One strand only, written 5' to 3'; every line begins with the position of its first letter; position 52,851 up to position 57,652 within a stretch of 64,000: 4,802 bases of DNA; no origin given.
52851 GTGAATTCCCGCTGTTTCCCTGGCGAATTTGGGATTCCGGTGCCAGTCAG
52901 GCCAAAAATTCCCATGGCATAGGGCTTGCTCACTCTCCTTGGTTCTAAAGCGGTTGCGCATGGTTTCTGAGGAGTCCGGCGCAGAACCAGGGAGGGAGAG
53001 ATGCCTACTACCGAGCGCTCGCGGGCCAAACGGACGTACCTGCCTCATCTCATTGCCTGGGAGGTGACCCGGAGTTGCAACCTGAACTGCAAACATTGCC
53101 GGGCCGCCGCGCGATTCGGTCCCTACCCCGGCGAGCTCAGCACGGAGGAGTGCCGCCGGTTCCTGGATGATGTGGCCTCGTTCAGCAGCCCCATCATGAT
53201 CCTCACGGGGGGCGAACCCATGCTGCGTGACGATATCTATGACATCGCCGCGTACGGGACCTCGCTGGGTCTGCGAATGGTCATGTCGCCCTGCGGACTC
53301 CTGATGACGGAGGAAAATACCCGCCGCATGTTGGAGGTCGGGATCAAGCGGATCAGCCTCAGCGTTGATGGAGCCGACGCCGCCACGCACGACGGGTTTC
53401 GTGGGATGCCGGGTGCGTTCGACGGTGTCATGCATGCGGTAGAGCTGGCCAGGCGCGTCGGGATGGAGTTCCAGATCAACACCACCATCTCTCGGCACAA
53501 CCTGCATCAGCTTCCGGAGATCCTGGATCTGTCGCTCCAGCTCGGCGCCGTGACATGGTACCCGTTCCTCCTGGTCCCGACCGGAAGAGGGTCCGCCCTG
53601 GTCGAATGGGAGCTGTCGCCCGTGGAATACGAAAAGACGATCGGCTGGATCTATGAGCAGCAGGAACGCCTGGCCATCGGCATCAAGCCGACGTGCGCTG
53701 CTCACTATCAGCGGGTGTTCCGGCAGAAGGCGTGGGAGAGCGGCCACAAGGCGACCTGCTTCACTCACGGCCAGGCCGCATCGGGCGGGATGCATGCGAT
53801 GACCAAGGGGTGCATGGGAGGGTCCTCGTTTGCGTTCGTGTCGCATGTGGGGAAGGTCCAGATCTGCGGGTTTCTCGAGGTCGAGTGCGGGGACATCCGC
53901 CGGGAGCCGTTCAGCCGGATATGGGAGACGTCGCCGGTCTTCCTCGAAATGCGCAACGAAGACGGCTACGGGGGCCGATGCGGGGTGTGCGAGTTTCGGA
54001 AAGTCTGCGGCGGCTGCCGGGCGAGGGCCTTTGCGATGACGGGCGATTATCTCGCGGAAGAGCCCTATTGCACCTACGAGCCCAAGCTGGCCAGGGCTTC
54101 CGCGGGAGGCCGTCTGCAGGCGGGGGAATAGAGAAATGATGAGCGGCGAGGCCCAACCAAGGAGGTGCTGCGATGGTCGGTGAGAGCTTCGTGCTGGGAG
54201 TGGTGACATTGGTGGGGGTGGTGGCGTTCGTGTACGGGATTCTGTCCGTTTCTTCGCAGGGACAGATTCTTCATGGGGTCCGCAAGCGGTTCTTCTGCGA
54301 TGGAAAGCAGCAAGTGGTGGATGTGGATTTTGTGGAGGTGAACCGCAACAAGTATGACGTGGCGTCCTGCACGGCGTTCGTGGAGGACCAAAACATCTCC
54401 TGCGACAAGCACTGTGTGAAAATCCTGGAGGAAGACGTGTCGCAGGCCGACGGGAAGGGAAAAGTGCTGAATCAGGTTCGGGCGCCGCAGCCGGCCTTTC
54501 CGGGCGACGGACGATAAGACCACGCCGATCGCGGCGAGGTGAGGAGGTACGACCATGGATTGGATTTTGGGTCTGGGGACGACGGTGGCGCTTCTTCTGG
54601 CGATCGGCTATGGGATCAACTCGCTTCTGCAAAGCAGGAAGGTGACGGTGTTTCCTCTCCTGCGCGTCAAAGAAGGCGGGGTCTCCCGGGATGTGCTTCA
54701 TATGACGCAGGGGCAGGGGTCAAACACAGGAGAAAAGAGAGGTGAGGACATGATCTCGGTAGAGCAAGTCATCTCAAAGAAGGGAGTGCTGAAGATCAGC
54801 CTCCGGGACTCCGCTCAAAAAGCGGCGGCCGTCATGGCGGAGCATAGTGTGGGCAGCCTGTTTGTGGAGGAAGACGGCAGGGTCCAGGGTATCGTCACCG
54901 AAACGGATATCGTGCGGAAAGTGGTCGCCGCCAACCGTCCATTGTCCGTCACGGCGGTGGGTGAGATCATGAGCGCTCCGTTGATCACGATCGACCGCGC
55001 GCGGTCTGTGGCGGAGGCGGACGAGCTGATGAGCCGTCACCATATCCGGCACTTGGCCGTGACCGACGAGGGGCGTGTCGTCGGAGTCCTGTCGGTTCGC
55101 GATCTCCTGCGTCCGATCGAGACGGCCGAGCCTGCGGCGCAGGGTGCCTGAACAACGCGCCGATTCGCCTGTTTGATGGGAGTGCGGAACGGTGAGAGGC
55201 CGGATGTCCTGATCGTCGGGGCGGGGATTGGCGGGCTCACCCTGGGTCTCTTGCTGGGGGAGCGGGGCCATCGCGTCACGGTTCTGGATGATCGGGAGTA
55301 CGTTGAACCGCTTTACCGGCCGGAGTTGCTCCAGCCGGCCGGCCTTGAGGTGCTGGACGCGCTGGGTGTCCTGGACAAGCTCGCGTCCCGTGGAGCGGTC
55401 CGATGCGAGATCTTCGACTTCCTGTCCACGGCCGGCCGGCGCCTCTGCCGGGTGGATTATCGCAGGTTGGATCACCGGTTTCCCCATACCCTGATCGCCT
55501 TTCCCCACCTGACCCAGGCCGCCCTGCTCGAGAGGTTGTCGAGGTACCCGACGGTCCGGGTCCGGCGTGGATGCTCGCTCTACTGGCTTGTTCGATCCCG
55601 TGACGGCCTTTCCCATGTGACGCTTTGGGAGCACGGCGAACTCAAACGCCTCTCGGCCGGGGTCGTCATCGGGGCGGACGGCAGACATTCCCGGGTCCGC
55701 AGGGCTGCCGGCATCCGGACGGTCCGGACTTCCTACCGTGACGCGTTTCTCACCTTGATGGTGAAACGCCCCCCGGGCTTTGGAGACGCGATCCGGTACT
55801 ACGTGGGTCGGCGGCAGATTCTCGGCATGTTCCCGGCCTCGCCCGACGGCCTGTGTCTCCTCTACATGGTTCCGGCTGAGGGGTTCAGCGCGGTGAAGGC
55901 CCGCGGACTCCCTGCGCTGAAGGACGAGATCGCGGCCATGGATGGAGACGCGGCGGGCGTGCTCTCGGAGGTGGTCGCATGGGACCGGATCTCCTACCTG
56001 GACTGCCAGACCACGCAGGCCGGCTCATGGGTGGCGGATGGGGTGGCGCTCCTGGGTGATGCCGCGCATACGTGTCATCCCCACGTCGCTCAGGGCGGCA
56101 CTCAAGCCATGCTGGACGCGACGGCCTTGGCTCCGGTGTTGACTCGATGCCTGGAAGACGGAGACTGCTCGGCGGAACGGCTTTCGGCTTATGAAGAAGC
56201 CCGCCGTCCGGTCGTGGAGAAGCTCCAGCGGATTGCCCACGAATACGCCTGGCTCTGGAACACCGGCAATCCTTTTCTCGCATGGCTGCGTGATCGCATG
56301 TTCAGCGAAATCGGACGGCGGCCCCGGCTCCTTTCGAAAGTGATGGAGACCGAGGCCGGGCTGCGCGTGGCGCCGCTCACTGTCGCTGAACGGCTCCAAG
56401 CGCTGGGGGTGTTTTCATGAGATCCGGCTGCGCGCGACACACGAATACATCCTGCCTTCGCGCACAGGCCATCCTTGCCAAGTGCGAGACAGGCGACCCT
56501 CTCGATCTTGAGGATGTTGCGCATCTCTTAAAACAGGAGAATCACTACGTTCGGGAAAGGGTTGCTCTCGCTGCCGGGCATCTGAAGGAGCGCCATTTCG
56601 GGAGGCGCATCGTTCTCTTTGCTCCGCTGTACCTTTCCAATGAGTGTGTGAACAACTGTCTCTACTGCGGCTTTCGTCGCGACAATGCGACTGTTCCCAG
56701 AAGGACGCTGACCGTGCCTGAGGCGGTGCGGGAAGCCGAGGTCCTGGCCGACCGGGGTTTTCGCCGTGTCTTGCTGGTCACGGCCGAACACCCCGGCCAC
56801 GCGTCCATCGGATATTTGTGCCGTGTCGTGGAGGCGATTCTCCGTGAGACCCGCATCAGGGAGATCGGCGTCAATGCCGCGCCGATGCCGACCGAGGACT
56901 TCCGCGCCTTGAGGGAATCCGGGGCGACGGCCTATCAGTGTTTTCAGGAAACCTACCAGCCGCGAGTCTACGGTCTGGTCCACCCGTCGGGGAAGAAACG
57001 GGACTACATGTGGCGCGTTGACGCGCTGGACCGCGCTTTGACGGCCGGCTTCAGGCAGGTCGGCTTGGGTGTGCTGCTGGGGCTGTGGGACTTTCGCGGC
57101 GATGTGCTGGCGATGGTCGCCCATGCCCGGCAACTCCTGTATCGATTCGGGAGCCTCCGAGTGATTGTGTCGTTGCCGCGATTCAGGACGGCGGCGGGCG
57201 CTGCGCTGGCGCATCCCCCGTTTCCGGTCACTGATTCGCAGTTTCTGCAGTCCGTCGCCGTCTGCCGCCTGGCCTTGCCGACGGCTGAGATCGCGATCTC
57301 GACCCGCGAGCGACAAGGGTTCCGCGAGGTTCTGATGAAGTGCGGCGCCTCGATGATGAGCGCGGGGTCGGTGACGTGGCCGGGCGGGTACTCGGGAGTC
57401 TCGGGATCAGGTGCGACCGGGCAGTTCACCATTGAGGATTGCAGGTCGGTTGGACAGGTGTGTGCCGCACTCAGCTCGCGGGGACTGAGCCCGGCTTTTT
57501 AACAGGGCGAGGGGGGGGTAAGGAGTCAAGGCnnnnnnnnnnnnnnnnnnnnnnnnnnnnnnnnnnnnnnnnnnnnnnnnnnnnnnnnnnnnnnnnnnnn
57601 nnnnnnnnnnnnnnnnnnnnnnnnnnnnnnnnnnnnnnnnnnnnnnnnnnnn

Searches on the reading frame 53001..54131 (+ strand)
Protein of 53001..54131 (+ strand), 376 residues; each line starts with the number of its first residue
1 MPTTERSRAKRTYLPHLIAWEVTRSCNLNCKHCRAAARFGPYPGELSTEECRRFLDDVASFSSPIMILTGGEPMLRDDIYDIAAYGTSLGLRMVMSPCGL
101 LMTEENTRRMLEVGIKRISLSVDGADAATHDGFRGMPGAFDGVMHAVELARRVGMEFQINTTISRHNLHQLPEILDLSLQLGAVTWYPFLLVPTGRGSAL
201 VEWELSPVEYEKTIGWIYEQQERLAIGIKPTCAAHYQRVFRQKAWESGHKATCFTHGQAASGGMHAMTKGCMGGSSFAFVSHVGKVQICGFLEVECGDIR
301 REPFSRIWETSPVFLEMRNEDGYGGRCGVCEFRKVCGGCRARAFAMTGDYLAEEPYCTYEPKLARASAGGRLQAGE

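Call 54: search_protein_families(library=pfam, proteins=[window:53001-54131:+], max_evalue=0.0001)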
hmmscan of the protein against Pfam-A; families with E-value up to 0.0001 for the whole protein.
window:53001-54131:+ (376 aa): 2 families
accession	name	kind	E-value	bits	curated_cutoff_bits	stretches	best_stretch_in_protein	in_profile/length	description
PF04055.27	Radical_SAM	-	1.6e-22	80.8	29.5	1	21-177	2-165/166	Radical SAM superfamily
PF13186.11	SPASM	-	8.2e-05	23.3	21.5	1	271-330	1-66/67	Iron-sulfur cluster-binding domain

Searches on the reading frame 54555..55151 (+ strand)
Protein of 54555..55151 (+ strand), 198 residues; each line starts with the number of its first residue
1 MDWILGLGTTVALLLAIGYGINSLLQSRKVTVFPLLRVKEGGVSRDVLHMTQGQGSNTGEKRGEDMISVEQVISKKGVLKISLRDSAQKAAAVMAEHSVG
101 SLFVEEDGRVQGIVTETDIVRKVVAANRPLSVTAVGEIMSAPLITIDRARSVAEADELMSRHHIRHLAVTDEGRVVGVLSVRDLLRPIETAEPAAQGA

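Call 54: search_protein_families(library=pfam, proteins=[window:54555-55151:+], max_evalue=0.0001)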
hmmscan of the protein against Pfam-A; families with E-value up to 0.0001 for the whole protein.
window:54555-55151:+ (198 aa): 1 family
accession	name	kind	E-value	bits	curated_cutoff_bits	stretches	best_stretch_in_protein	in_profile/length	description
PF00571.33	CBS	-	6.8e-24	84.4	24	2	135-186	1-53/57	CBS domain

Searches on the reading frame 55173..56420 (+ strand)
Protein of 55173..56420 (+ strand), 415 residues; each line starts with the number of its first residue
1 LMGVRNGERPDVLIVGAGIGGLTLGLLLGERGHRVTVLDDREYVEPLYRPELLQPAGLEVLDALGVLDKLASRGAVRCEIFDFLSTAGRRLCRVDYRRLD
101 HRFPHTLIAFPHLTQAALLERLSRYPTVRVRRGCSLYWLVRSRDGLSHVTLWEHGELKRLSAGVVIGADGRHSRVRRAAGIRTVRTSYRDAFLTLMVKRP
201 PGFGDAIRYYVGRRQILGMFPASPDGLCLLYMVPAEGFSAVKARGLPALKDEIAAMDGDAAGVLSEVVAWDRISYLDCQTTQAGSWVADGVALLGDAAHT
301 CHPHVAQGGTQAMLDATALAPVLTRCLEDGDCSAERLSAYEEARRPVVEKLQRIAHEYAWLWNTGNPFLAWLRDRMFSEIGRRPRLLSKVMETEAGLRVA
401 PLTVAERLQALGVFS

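Call 54: search_protein_families(library=pfam, proteins=[window:55173-56420:+], max_evalue=0.0001)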
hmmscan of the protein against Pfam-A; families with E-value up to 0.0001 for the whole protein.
window:55173-56420:+ (415 aa): 5 families
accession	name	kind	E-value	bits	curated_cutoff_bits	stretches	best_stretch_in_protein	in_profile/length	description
PF01494.25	FAD_binding_3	-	1.1e-37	130.6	22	1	11-352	3-346/349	FAD binding domain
PF13450.12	NAD_binding_8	-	1.3e-06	29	21.9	1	14-42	1-29/68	NAD(P)-binding Rossmann-like domain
PF00890.30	FAD_binding_2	-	1.2e-05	25.1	20.4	0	11-42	1-32/414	FAD binding domain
PF08491.16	SE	-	1.5e-05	24.7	20.1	1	258-413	99-256/276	Squalene epoxidase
PF01266.30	DAO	-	4.1e-05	23.7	27.9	0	11-41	1-31/353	FAD dependent oxidoreductase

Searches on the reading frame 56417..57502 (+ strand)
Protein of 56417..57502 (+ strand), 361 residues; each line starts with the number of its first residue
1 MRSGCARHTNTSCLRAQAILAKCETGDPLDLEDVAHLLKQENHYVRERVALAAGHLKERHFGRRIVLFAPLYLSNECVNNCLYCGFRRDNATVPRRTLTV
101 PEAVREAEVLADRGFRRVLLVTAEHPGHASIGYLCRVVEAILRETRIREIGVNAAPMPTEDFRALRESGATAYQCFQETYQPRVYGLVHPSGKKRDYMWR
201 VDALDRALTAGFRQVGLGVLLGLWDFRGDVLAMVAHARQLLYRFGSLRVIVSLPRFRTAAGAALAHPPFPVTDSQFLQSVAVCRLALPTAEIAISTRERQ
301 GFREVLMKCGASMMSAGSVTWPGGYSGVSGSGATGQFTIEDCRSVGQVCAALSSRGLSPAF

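Call 54: search_protein_families(library=pfam, proteins=[window:56417-57502:+], max_evalue=0.0001)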
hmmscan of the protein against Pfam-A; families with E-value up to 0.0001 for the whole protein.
window:56417-57502:+ (361 aa): 2 families
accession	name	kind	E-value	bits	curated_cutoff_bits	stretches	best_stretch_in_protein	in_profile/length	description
PF04055.27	Radical_SAM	-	2.6e-15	57.4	29.5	1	73-220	3-149/166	Radical SAM superfamily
PF06968.18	BATS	-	3.4e-15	56.4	22.2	1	252-357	1-87/88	Biotin and Thiamin Synthesis associated domain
